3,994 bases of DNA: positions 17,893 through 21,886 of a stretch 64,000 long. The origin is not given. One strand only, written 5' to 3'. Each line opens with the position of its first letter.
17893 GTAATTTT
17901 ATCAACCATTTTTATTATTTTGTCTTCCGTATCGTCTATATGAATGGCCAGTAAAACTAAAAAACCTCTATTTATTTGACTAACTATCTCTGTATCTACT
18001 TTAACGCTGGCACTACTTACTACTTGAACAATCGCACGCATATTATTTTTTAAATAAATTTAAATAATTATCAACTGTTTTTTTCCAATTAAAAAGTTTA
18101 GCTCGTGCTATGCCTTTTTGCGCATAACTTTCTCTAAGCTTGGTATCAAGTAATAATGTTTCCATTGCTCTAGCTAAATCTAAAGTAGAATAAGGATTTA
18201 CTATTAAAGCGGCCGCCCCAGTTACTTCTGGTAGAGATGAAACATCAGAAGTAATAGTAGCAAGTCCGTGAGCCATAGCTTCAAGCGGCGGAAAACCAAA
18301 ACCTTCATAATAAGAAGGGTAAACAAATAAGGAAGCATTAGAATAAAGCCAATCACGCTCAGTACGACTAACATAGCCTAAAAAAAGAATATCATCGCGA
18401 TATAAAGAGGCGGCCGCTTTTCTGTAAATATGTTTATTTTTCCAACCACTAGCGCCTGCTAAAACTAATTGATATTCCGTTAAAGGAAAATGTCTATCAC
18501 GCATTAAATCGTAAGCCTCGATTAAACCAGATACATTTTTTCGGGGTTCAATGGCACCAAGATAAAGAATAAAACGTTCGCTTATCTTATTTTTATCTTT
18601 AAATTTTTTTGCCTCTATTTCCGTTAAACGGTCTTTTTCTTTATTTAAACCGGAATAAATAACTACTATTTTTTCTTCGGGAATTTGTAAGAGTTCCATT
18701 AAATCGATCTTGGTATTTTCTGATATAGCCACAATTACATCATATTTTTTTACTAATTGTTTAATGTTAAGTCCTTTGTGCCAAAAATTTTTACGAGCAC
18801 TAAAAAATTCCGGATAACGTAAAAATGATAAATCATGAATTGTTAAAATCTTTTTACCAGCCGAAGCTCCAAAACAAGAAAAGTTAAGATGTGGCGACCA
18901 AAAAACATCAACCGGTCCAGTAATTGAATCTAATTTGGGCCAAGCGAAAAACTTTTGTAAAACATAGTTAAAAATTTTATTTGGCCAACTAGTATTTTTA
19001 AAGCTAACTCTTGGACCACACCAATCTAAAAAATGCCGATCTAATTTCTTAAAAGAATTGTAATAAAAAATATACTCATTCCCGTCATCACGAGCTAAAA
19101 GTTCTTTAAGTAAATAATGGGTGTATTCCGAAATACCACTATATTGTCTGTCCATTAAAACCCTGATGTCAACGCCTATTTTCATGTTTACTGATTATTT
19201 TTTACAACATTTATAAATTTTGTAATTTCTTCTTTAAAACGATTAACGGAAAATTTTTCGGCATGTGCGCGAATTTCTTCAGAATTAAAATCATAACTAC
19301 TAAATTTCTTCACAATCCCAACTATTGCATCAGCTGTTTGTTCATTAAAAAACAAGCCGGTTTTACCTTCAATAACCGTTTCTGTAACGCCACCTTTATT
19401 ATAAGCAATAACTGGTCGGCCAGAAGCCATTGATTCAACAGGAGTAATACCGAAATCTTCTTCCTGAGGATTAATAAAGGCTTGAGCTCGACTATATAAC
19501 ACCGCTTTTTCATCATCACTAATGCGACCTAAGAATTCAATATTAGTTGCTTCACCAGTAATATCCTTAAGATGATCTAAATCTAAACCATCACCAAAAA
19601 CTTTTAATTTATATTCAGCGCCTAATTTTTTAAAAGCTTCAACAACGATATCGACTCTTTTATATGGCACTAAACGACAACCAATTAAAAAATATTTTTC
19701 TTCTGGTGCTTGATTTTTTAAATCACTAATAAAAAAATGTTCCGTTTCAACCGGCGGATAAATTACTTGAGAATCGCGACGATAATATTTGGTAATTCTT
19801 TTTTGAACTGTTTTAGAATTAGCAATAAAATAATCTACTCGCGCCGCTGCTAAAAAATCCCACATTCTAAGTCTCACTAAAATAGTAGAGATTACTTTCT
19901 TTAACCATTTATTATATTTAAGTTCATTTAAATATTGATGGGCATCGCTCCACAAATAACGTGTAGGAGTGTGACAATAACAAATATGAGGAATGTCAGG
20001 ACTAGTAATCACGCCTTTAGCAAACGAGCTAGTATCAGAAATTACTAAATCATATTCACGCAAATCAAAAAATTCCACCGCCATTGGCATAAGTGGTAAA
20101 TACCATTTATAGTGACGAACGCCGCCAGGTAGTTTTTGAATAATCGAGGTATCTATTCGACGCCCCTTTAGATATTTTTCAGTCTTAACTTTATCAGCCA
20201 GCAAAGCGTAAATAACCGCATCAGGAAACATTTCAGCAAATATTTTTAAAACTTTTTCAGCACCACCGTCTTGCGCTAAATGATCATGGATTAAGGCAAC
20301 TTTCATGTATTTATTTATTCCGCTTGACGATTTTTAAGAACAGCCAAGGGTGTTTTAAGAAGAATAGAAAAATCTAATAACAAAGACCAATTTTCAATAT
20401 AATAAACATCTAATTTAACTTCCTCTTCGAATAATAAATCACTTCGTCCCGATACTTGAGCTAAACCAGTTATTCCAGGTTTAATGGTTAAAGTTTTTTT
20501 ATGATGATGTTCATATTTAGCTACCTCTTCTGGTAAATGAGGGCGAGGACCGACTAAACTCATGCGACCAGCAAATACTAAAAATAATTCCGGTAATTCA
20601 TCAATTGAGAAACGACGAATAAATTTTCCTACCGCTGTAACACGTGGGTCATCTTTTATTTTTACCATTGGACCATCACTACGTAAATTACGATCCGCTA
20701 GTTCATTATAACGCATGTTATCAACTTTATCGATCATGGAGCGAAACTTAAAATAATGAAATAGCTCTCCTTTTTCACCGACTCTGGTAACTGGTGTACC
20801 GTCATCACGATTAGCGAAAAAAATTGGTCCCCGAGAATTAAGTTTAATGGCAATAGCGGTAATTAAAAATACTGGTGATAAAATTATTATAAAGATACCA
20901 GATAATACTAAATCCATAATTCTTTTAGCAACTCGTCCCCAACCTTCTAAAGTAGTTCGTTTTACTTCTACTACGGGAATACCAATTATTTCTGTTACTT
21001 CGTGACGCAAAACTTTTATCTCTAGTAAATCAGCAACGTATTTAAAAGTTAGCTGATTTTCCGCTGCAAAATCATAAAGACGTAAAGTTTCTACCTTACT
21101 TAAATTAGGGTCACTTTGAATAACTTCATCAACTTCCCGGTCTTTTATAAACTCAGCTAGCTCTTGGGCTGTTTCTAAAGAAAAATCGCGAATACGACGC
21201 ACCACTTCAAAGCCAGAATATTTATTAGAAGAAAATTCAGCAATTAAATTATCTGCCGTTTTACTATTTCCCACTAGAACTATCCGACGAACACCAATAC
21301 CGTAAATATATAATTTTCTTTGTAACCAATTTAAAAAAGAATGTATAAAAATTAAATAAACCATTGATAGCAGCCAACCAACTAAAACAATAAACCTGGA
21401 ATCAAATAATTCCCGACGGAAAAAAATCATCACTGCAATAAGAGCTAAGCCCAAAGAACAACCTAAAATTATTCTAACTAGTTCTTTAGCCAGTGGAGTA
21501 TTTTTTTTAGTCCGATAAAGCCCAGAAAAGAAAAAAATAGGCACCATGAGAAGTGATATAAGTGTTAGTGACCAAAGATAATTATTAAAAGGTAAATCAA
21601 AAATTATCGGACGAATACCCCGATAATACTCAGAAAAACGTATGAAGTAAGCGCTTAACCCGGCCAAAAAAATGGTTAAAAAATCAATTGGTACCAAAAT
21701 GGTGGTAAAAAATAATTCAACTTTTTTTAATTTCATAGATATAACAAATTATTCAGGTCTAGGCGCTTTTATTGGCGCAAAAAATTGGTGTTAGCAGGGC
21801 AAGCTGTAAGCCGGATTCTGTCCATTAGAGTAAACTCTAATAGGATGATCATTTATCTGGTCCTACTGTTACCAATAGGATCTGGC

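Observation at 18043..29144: Candidate surface-protein O-glycosylation system: PGT plus two GT4 enzymes and a Wzy_C-TPR protein between two giant S/T-rich secreted proteins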

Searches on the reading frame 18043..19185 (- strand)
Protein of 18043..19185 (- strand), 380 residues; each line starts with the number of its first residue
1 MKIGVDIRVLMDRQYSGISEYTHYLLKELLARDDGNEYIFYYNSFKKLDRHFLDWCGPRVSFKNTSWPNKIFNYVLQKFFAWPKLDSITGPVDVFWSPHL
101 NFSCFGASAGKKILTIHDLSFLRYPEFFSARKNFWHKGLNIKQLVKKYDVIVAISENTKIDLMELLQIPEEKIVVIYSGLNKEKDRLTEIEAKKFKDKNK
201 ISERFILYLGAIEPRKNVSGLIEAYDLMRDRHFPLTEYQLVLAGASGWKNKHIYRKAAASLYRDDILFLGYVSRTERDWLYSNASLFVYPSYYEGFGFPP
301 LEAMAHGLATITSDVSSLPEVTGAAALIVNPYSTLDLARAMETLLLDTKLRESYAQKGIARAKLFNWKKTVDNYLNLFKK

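Call 5: search_protein_families(library=pfam, proteins=[window:18043-19185:-], max_evalue=0.01)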
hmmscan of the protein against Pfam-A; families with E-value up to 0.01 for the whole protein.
window:18043-19185:- (380 aa): 5 families
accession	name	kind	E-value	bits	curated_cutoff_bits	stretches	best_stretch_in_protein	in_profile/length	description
PF00534.26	Glycos_transf_1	-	1.9e-33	115.8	26.4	1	192-359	4-170/172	Glycosyl transferases group 1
PF13692.12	Glyco_trans_1_4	-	6.3e-26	91.8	27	1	205-347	3-142/142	Glycosyl transferases group 1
PF13439.12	Glyco_transf_4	-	3.4e-11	43.9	28.5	1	16-183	2-169/170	Glycosyltransferase Family 4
PF20706.3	GT4-conflict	-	9.4e-08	31.9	26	1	143-316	142-314/385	Family 4 Glycosyltransferase in conflict systems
PF13524.12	Glyco_trans_1_2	-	1.3e-06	28.8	25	1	236-373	13-141/144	Glycosyl transferase-like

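Call 6: search_protein_families(library=ncbifam, proteins=[window:18043-19185:-], max_evalue=0.01)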
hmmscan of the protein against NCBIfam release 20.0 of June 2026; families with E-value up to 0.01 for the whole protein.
window:18043-19185:- (380 aa): 30 families (the best 25 are shown)
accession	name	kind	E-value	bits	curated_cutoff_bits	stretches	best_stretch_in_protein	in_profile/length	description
TIGR04157.1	glyco_rSAM_CFB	subfamily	1e-22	80.7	400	1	142-322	164-339/406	TIGR04157 family glycosyltransferase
TIGR02149.1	glgA_Coryne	subfamily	1.9e-22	80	302.4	1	141-380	138-389/391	glycogen synthase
TIGR04047.1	MSMEG_0565_glyc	hypoth_equivalog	2.1e-21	76.4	259.85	1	200-379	190-372/373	MSMEG_0565 family glycosyltransferase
TIGR03999.1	thiol_BshA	equivalog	2.5e-20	72.8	273.7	1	143-380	140-372/375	N-acetyl-alpha-D-glucosaminyl L-malate synthase BshA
TIGR03449.1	mycothiol_MshA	equivalog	2.5e-20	72.7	462.5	1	142-379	159-401/406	D-inositol-3-phosphate glycosyltransferase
TIGR03088.1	stp2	hypoth_equivalog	1.7e-18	66.9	409.05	1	143-379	135-371/374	TIGR03088 family PEP-CTERM/XrtA system glycosyltransferase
NF038295.1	EPS_HpsP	equivalog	1.4e-17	63.8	550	1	173-378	178-384/388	hormogonium polysaccharide biosynthesis glycosyltransferase HpsP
NF050063.1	ProtGlycPglJ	equivalog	5.5e-15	55.4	500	1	140-372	137-357/363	N-acetylgalactosamine-N,N'-diacetylbacillosaminyl-diphospho-undecaprenol 4-alpha-N-acetylgalactosaminyltransferase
TIGR04063.1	stp3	hypoth_equivalog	3.2e-13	49.4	442.05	1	143-379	153-393/397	TIGR04063 family PEP-CTERM/XrtA system glycosyltransferase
NF041876.1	EPS_EpsE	equivalog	7.2e-13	48.5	400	1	203-361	214-375/389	exopolysaccharide biosynthesis GT4 family glycosyltransferase EpsE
NF047684.1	TeichurnBiosyTuaC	equivalog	2.2e-11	43.3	550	1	113-356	136-363/391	teichuronic acid biosynthesis protein TuaC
NF041010.1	glycosy_Agl16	equivalog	6.2e-10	38.5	575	1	142-379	128-349/352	glycosylation protein Agl16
NF053513.1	Gtran_IagA_BgsA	equivalog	7.4e-10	38.3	460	1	141-362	99-312/333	LTA glycolipid anchor biosynthesis glycosyltransferase, IagA/BgsA family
NF046085.1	XrtY_assoc_Gly1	equivalog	8.5e-10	38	400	1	131-379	146-382/387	XrtY-associated glycosyltransferase XYAG1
NF038255.1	exopoly_VpsD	equivalog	2e-09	36.8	300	1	110-380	120-378/381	VpsD family glycosyltransferase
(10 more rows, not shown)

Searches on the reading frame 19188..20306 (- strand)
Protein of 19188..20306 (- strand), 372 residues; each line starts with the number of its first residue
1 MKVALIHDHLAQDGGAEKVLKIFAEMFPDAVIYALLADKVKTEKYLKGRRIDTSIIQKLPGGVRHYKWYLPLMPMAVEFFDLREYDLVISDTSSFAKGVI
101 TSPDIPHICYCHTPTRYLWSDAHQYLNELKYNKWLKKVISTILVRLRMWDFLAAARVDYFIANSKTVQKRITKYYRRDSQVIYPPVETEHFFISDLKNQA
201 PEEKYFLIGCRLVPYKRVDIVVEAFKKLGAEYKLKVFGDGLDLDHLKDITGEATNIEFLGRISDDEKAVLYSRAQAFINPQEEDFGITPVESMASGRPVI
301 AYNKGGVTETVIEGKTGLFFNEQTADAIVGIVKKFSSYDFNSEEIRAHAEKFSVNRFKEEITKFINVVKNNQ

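Call 5: search_protein_families(library=pfam, proteins=[window:19188-20306:-], max_evalue=0.01)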
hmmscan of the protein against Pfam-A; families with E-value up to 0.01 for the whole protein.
window:19188-20306:- (372 aa): 4 families
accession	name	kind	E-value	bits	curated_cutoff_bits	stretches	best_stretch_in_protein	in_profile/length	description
PF00534.26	Glycos_transf_1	-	1e-27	97.2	26.4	1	200-339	12-159/172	Glycosyl transferases group 1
PF13692.12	Glyco_trans_1_4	-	1.7e-21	77.4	27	1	206-329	4-133/142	Glycosyl transferases group 1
PF13439.12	Glyco_transf_4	-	4.6e-11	43.5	28.5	1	14-189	2-169/170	Glycosyltransferase Family 4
PF13524.12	Glyco_trans_1_2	-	9.9e-05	22.8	25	1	222-351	6-124/144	Glycosyl transferase-like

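Call 6: search_protein_families(library=ncbifam, proteins=[window:19188-20306:-], max_evalue=0.01)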
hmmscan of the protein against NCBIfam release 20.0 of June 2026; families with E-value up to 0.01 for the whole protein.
window:19188-20306:- (372 aa): 28 families (the best 25 are shown)
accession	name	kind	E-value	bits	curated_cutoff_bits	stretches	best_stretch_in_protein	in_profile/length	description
NF038255.1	exopoly_VpsD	equivalog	1.5e-15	57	300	1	145-357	145-368/381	VpsD family glycosyltransferase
TIGR03999.1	thiol_BshA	equivalog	5.4e-14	51.9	273.7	1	176-360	166-360/375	N-acetyl-alpha-D-glucosaminyl L-malate synthase BshA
NF012028.0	PRK15484.1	subfamily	6.3e-13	48.6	618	1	198-358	188-363/380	lipopolysaccharide N-acetylglucosaminyltransferase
NF007396.0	PRK09922.1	equivalog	1.5e-12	47.1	385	1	154-367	133-357/361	lipopolysaccharide 1,6-galactosyltransferase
TIGR04063.1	stp3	hypoth_equivalog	5e-12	45.4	442.05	1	214-355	224-377/397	TIGR04063 family PEP-CTERM/XrtA system glycosyltransferase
NF053787.1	GlcN_PG_synth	equivalog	9.5e-12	44.4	480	1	204-348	198-336/361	N-acetylglucosaminyl phosphatidylglycerol synthase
NF046085.1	XrtY_assoc_Gly1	equivalog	2.2e-11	43.3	400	1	160-360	164-371/387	XrtY-associated glycosyltransferase XYAG1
TIGR03088.1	stp2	hypoth_equivalog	2.6e-10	39.9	409.05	1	157-356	148-356/374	TIGR03088 family PEP-CTERM/XrtA system glycosyltransferase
TIGR03449.1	mycothiol_MshA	equivalog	3e-10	39.6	462.5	1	243-362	273-397/406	D-inositol-3-phosphate glycosyltransferase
TIGR04157.1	glyco_rSAM_CFB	subfamily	3.9e-10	39.3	400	1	200-323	224-351/406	TIGR04157 family glycosyltransferase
NF041876.1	EPS_EpsE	equivalog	6.4e-10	38.8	400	1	167-359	176-382/389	exopolysaccharide biosynthesis GT4 family glycosyltransferase EpsE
TIGR02918.1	TIGR02918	equivalog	1.3e-09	37.3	574.6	1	150-335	264-457/500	accessory Sec system glycosyltransferase GtfA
NF047880.1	glyco_SdgA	exception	1.6e-09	36.8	800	1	164-337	276-455/488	serine-aspartate repeat adhesin O-glycosyltransferase SdgA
NF041010.1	glycosy_Agl16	equivalog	5.3e-09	35.4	575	1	154-323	131-304/352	glycosylation protein Agl16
TIGR02149.1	glgA_Coryne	subfamily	6e-09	35.5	302.4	1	250-327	259-338/391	glycogen synthase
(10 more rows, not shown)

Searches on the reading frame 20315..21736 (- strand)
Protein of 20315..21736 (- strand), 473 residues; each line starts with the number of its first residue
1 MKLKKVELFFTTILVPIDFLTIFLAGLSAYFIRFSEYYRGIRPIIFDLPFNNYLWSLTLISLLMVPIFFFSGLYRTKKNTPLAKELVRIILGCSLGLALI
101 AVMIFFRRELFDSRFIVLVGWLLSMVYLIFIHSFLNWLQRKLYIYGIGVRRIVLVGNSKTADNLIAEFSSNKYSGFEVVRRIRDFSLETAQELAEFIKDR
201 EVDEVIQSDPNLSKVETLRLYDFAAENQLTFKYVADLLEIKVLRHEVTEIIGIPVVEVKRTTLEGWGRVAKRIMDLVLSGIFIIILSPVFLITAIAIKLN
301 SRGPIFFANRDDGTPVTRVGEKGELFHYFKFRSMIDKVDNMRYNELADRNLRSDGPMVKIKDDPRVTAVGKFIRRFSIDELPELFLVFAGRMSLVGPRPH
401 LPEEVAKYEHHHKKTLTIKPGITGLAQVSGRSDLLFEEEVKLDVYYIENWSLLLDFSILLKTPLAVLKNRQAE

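Call 5: search_protein_families(library=pfam, proteins=[window:20315-21736:-], max_evalue=0.01)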
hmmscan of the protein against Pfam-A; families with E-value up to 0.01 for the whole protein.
window:20315-21736:- (473 aa): 2 families
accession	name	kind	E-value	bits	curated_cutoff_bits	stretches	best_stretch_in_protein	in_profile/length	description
PF02397.22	Bac_transf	-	3e-60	203.3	27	1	271-468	1-179/179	Bacterial sugar transferase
PF13727.12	CoA_binding_3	-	8.6e-10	39.3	25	1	71-205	3-145/175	CoA-binding domain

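Call 6: search_protein_families(library=ncbifam, proteins=[window:20315-21736:-], max_evalue=0.01)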
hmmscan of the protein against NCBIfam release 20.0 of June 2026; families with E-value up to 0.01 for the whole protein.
window:20315-21736:- (473 aa): 10 families
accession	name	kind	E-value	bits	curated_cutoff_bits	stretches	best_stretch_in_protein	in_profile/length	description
TIGR03025.1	EPS_sugtrans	subfamily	1.2e-112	377.4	295.55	1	18-472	3-444/445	exopolysaccharide biosynthesis polyprenyl glycosylphosphotransferase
TIGR03023.1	WcaJ_sugtrans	equivalog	2e-99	334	410.75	1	17-472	2-452/453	undecaprenyl-phosphate glucose phosphotransferase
TIGR03022.1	WbaP_sugtrans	subfamily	9.3e-81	272.4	403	1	45-470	31-453/456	undecaprenyl-phosphate galactose phosphotransferase WbaP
NF041877.1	EPS_EpsZ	equivalog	2.5e-59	201.1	800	1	269-470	264-456/459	exopolysaccharide biosynthesis polyisoprenyl-phosphate hexose-1-phosphate transferase EpsZ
NF052601.1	undeca_RfbP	equivalog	7e-56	189.2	330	1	263-467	37-236/244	undecaprenyl-phosphate galactose phosphotransferase family protein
NF007518.0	PRK10124.1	equivalog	3.8e-53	180.9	684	1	53-462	47-453/464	undecaprenyl-phosphate glucose phosphotransferase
TIGR03013.1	EpsB_2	subfamily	3.3e-51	174.8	393.35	1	54-467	31-437/443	TIGR03013 family XrtA/PEP-CTERM system glycosyltransferase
NF011751.0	PRK15204.1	equivalog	4.2e-47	160.8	907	1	47-469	49-472/476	undecaprenyl-phosphate galactose phosphotransferase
NF050817.1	PolSacchBiosHfsE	equivalog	3e-37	128.5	750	1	268-470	269-463/467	polysaccharide biosynthesis protein HfsE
NF045514.1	glycotran_HepC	equivalog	9.8e-21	74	140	1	262-400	108-212/220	heterocyst development glycosyltransferase HepC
